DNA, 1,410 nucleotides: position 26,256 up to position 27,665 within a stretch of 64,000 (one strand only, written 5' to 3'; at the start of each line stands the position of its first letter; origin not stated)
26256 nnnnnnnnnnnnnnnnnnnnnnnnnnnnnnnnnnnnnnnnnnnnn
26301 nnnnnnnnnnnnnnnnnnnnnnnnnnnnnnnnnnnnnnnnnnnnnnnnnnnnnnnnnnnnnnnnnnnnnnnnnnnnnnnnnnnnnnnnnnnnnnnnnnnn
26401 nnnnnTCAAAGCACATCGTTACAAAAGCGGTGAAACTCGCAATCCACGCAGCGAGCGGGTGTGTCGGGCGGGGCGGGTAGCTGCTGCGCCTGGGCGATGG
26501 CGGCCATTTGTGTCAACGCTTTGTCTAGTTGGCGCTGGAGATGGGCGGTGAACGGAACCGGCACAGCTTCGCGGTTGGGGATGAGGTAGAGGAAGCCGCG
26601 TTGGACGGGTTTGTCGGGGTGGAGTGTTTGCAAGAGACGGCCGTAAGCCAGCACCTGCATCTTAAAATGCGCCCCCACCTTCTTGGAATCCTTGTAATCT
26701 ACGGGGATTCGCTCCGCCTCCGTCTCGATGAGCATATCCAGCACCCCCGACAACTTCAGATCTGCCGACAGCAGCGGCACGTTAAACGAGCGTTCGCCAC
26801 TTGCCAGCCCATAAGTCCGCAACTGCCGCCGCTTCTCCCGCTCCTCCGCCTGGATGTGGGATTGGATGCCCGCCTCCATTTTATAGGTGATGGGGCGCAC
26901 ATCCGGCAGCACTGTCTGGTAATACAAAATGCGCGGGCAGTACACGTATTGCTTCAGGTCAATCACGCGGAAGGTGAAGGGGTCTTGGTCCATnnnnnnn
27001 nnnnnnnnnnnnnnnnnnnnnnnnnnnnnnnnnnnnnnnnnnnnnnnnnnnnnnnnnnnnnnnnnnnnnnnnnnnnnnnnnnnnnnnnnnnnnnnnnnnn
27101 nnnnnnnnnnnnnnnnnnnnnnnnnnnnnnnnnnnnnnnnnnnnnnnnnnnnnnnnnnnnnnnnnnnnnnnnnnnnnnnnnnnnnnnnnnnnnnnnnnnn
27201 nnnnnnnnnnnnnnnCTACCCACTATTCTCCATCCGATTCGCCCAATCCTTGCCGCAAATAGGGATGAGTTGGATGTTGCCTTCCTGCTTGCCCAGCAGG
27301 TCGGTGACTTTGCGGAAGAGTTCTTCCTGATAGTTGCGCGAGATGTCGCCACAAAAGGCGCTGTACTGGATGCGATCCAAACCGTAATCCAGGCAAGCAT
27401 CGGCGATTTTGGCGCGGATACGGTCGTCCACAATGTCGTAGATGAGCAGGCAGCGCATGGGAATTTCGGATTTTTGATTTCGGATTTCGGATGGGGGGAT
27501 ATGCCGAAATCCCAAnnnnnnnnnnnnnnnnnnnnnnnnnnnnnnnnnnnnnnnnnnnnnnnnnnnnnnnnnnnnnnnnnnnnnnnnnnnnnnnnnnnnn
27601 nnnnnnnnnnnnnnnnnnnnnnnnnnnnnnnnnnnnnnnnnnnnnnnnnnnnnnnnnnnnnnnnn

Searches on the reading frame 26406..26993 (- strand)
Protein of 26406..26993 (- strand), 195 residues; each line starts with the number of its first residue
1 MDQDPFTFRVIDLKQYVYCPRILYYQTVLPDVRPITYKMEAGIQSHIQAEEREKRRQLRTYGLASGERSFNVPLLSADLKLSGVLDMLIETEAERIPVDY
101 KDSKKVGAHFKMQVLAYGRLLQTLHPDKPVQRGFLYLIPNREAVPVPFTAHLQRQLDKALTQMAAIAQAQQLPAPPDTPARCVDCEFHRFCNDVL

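Call 84: search_protein_families(library=pfam, proteins=[window:26406-26993:-], max_evalue=0.01)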
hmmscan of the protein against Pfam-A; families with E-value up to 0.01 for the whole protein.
window:26406-26993:- (195 aa): 2 families
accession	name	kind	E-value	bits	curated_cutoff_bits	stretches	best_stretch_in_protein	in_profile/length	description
PF01930.23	Cas_Cas4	-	5.2e-16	59.6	22.7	1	10-191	2-158/160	Domain of unknown function DUF83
PF12705.13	PDDEXK_1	-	5.9e-10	39.9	22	1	46-192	99-247/247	PD-(D/E)XK nuclease superfamily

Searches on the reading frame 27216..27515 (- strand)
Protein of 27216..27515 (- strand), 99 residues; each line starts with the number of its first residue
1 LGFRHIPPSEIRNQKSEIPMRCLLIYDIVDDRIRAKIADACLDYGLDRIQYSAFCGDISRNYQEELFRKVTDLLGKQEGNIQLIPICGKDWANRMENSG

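Call 84: search_protein_families(library=pfam, proteins=[window:27216-27515:-], max_evalue=0.01)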
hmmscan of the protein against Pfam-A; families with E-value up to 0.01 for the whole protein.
window:27216-27515:- (99 aa): 1 family
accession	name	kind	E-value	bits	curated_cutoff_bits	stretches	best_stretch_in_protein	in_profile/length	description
PF09827.14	CRISPR_Cas2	-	2.1e-17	63.5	23.8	1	20-93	1-73/74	CRISPR associated protein Cas2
